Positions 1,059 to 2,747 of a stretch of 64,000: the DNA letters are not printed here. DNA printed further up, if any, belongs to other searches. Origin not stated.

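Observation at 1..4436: Unlisted giant gene: at least 13 tandem repeats of about 115 aa, each an MIT/TPR-like helical module plus conserved coiled-coil linker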

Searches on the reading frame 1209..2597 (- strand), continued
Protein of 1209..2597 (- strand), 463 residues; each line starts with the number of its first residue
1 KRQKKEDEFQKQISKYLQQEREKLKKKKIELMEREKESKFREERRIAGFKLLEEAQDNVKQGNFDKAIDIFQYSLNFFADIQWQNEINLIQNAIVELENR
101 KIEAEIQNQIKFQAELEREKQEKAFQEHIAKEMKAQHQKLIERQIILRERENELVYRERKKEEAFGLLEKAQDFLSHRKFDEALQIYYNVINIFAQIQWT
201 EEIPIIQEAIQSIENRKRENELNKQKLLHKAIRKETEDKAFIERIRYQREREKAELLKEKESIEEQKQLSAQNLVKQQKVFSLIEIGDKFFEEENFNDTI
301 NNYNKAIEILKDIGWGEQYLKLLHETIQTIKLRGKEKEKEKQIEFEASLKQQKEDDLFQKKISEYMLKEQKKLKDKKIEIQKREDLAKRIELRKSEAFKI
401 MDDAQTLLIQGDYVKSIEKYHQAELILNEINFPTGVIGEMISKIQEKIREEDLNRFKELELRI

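Call 67: list_cluster_members(proteins=[P0121, P0125, P0131, P0135, P0139, P0147, P0150, P0153, P0164, P0170])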
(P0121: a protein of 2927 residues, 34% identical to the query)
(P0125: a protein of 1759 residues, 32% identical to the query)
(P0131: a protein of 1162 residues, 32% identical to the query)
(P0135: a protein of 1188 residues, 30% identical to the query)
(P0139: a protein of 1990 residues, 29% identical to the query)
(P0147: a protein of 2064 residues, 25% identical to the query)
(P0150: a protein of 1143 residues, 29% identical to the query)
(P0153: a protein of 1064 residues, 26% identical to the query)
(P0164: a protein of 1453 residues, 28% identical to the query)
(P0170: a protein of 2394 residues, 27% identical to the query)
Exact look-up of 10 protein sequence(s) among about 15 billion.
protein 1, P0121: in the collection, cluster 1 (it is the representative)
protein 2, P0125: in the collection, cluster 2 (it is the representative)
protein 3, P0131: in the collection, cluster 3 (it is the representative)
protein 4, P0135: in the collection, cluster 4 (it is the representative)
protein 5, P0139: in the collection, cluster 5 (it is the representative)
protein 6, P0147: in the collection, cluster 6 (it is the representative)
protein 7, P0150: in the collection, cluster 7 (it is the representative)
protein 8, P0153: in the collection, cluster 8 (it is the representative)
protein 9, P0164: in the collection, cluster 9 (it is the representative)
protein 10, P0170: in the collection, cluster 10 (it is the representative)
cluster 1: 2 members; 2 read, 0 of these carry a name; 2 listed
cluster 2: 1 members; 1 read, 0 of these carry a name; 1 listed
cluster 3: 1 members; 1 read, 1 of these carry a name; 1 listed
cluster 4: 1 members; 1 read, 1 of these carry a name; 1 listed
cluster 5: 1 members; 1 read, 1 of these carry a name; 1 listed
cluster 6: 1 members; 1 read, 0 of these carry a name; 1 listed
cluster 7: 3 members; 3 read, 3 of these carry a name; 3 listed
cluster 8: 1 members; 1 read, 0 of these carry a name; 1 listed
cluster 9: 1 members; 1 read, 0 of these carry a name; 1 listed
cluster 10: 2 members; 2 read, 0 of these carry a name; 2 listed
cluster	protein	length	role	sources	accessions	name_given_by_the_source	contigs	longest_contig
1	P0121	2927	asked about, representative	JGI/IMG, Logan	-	-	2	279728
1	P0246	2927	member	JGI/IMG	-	-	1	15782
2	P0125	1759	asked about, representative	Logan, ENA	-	-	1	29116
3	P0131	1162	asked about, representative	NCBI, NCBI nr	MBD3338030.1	MAG: hypothetical protein GF353_02905, partial [Candidatus Lokiarchaeota archaeon] | hypothetical protein [Candidatus Lokiarchaeota archaeon]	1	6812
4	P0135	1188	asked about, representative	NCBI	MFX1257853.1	MAG: hypothetical protein ACFFAN_08340 [Promethearchaeota archaeon]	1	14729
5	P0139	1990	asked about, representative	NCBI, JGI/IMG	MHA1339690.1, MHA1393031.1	MAG: hypothetical protein ACTSRZ_05975 [Promethearchaeota archaeon]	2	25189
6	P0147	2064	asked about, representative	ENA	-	-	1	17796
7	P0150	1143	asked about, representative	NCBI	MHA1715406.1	MAG: hypothetical protein ACTSXP_07160 [Promethearchaeota archaeon]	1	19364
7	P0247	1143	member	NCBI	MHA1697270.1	MAG: hypothetical protein ACTSWN_00355 [Promethearchaeota archaeon]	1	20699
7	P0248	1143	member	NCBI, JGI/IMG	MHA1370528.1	MAG: hypothetical protein ACTSRA_12550 [Promethearchaeota archaeon]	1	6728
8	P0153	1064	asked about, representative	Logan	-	-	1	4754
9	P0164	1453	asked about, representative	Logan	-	-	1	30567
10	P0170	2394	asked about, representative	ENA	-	-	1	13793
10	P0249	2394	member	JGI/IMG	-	-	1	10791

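Call 70: search_protein_families(library=pfam, proteins=[P0135, P0133, P0138, P0150, P0153, P0145, P0155, P0159], max_evalue=0.001)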
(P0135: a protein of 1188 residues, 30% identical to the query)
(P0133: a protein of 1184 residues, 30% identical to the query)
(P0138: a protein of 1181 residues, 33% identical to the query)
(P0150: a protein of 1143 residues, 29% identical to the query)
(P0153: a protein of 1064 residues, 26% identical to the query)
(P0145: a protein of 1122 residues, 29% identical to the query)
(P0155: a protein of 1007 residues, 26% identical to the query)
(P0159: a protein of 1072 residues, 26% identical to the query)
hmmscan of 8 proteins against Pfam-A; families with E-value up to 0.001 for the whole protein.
P0135 (1188 aa): 6 families
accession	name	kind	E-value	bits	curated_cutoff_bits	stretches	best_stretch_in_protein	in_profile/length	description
PF04212.24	MIT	-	6.9e-24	84.2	30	1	304-339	2-37/66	MIT (microtubule interacting and transport) domain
PF07719.23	TPR_2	-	1.6e-10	40.7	27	0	430-449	12-31/34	Tetratricopeptide repeat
PF00515.34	TPR_1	-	2.1e-09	37.3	27.8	0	424-449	6-31/34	Tetratricopeptide repeat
PF13414.12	TPR_11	-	2e-08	34.2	26.8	0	426-448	1-23/42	TPR repeat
PF13432.12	TPR_16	-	7.5e-05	23.5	32.7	0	424-447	2-25/65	Tetratricopeptide repeat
PF13428.12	TPR_14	-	0.00015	22.5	23.5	0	430-457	12-39/44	Tetratricopeptide repeat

P0133 (1184 aa): 4 families
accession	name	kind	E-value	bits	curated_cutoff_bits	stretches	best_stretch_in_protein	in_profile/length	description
PF04212.24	MIT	-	5.3e-16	58.9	30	2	12-46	2-36/66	MIT (microtubule interacting and transport) domain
PF13424.12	TPR_12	-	1.3e-11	44.9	30.1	0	770-795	8-33/77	Tetratricopeptide repeat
PF07719.23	TPR_2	-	1.6e-11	43.8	27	0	309-331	7-29/34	Tetratricopeptide repeat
PF00515.34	TPR_1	-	1.7e-10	40.7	27.8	0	309-331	7-29/34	Tetratricopeptide repeat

P0138 (1181 aa): 5 families
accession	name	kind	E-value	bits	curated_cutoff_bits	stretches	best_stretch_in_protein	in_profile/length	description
PF04212.24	MIT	-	1.3e-12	48.1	30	1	190-249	2-62/66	MIT (microtubule interacting and transport) domain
PF07719.23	TPR_2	-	3.6e-08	33.4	27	0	199-221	8-30/34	Tetratricopeptide repeat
PF13424.12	TPR_12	-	5.8e-06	26.8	30.1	0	421-462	12-53/77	Tetratricopeptide repeat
PF13176.12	TPR_7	-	0.00032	21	27.9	0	421-441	8-28/36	Tetratricopeptide repeat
PF10516.15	SHNi-TPR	-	0.00041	20.3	21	0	207-224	16-33/38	SHNi-TPR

P0150 (1143 aa): 5 families
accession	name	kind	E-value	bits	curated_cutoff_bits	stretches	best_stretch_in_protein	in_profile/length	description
PF13424.12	TPR_12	-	1.8e-09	38.1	30.1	0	827-853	10-36/77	Tetratricopeptide repeat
PF07719.23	TPR_2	-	9.9e-09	35.1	27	0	827-851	8-32/34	Tetratricopeptide repeat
PF04212.24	MIT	-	2e-06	28.2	30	0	330-366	3-39/66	MIT (microtubule interacting and transport) domain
PF00515.34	TPR_1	-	1.8e-05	24.8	27.8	0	825-851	6-32/34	Tetratricopeptide repeat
PF13176.12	TPR_7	-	5.6e-05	23.4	27.9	0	831-852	10-31/36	Tetratricopeptide repeat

P0153 (1064 aa): 3 families
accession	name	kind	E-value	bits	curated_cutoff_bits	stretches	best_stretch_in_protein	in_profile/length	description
PF04212.24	MIT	-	1.1e-25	89.9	30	1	296-347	2-52/66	MIT (microtubule interacting and transport) domain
PF09409.15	PUB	-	2.2e-05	24.7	34.3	0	665-690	40-65/82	PUB domain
PF13424.12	TPR_12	-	0.00033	21.2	30.1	0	439-482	13-58/77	Tetratricopeptide repeat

P0145 (1122 aa): 10 families
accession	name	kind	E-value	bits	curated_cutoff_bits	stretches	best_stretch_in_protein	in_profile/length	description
PF04212.24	MIT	-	4e-16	59.3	30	1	219-253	2-36/66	MIT (microtubule interacting and transport) domain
PF13424.12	TPR_12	-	1.6e-12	47.9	30.1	0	213-253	37-77/77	Tetratricopeptide repeat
PF07719.23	TPR_2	-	2.9e-12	46.1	27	1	222-252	2-32/34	Tetratricopeptide repeat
PF13176.12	TPR_7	-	2.3e-09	37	27.9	0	97-117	6-26/36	Tetratricopeptide repeat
PF00515.34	TPR_1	-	7.1e-09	35.6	27.8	1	224-250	4-30/34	Tetratricopeptide repeat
PF13432.12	TPR_16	-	1.2e-08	35.6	32.7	0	94-117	35-58/65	Tetratricopeptide repeat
PF13414.12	TPR_11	-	4.7e-06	26.6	26.8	0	233-250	6-23/42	TPR repeat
PF13181.12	TPR_8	-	1.9e-05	24.9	25.7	0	226-250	6-30/34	Tetratricopeptide repeat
PF13428.12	TPR_14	-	6.8e-05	23.6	23.5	0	224-252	4-32/44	Tetratricopeptide repeat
PF10516.15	SHNi-TPR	-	0.00097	19.1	21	0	716-729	14-27/38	SHNi-TPR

P0155 (1007 aa): 4 families
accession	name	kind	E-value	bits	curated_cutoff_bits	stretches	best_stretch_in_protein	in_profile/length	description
PF04212.24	MIT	-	7.7e-24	84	30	0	9-44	1-36/66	MIT (microtubule interacting and transport) domain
PF07719.23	TPR_2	-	2.3e-08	34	27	0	811-840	2-31/34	Tetratricopeptide repeat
PF09409.15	PUB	-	1.2e-06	28.8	34.3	0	583-612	32-61/82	PUB domain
PF00515.34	TPR_1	-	0.00014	22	27.8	0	821-839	12-30/34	Tetratricopeptide repeat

P0159 (1072 aa): 4 families
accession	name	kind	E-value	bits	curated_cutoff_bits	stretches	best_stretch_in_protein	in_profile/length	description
PF04212.24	MIT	-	5e-20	71.8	30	2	15-51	1-37/66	MIT (microtubule interacting and transport) domain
PF13414.12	TPR_11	-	1.3e-06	28.5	26.8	0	661-681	3-23/42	TPR repeat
PF09409.15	PUB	-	4.5e-06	26.9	34.3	0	809-845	13-49/82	PUB domain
PF07719.23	TPR_2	-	8.9e-06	25.9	27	0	233-262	2-31/34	Tetratricopeptide repeat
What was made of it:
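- On MIT domain (PF04212): Shorter relatives reach 84-90 bits, and one matches profile positions 2-62 of 66 (call 70).
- MIT is the top Pfam family in the shorter relatives, at 84-90 bits (call 70).
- Tried and rejected: All are pure poly-MIT arrays (call 70).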

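Call 71: find_encoding_contigs(protein=P0135, flank=7000, max_places=1)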
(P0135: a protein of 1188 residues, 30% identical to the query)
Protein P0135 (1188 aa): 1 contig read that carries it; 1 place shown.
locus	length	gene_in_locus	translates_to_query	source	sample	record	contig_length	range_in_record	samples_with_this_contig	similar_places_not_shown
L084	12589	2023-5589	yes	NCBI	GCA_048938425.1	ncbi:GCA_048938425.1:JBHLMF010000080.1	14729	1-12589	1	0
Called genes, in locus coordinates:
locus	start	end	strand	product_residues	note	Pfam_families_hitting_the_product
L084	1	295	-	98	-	PF00025:Arf (weak), PF00071:Ras, PF04670:Gtr1_RagA (weak), PF08477:Roc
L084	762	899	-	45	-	-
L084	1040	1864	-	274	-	-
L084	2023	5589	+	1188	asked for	PF00515:TPR_1 (faint), PF04212:MIT (faint), PF07719:TPR_2 (faint), PF13414:TPR_11 (faint)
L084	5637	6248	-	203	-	-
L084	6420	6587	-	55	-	-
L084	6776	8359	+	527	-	PF00899:ThiF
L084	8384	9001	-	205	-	PF00702:Hydrolase, PF13419:HAD_2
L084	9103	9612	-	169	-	PF00179:UQ_con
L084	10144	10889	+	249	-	PF01408:GFO_IDH_MocA, PF22725:GFO_IDH_MocA_C3 (weak)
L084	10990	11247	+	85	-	-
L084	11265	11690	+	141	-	PF01984:dsDNA_bind (faint)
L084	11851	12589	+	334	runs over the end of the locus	PF02729:OTCace_N, PF00185:OTCace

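Call 72: find_encoding_contigs(protein=P0150, flank=7000, max_places=1)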
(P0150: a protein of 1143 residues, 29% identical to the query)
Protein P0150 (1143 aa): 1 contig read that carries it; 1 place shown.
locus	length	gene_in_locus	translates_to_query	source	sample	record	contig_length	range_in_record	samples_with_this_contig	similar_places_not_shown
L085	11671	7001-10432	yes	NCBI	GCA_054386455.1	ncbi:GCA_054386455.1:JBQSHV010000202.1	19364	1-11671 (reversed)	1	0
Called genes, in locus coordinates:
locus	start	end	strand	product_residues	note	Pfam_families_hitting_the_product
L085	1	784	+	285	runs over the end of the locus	PF01261:AP_endonuc_2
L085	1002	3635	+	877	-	PF07719:TPR_2 (faint), PF10952:DUF2753 (faint), PF13424:TPR_12 (faint), PF13432:TPR_16 (faint)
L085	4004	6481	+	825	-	PF13802:Gal_mutarotas_2, PF01055:Glyco_hydro_31_2nd, PF21365:Glyco_hydro_31_3rd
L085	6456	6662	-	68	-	-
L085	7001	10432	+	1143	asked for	PF00515:TPR_1 (faint), PF04212:MIT (faint), PF07719:TPR_2 (faint), PF10952:DUF2753 (faint), PF13424:TPR_12 (faint)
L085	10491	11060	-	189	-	PF00293:NUDIX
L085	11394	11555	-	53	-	-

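Call 73: find_encoding_contigs(protein=P0121, flank=7000, max_places=1)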
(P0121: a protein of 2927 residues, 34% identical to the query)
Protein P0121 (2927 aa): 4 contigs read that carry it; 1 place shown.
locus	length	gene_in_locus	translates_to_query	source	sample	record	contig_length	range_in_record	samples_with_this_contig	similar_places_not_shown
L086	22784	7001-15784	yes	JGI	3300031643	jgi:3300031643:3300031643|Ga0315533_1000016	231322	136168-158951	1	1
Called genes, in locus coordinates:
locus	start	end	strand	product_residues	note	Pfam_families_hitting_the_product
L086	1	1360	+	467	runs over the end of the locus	PF00696:AA_kinase, PF13840:ACT_7 (weak), PF22468:ACT_9, PF01842:ACT, PF13840:ACT_7 (weak), PF22468:ACT_9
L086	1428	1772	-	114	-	-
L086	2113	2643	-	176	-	PF00025:Arf, PF00071:Ras, PF01926:MMR_HSR1 (weak), PF03029:ATP_bind_1 (faint), PF04670:Gtr1_RagA, PF08477:Roc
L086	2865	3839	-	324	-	PF04321:RmlD_sub_bind, PF01073:3Beta_HSD, PF01370:Epimerase, PF02719:Polysacc_synt_2, PF13460:NAD_binding_10 (weak), PF16363:GDP_Man_Dehyd, PF07993:NAD_binding_4 (weak)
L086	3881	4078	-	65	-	-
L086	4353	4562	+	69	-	-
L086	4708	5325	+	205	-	PF05168:HEPN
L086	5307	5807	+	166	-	PF01909:NTP_transf_2 (weak), PF18765:Polbeta (weak)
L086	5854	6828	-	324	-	PF01073:3Beta_HSD, PF01370:Epimerase, PF02719:Polysacc_synt_2, PF04321:RmlD_sub_bind, PF16363:GDP_Man_Dehyd, PF07993:NAD_binding_4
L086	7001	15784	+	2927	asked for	PF00515:TPR_1 (faint), PF04212:MIT (faint), PF07719:TPR_2 (faint), PF13176:TPR_7 (faint), PF13181:TPR_8 (faint), PF13414:TPR_11 (faint), PF13424:TPR_12 (faint), PF13428:TPR_14 (faint), +1 more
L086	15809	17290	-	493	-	PF00082:Peptidase_S8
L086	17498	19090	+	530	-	PF00899:ThiF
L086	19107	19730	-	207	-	PF00702:Hydrolase, PF13419:HAD_2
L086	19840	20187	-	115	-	PF00179:UQ_con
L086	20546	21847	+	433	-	PF12323:HTH_OrfB_IS605, PF01385:OrfB_IS605, PF07282:Cas12f1-like_TNB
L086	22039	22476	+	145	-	PF01243:PNPOx_N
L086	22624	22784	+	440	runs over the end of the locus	PF03721:UDPG_MGDP_dh_N, PF00984:UDPG_MGDP_dh, PF03720:UDPG_MGDP_dh_C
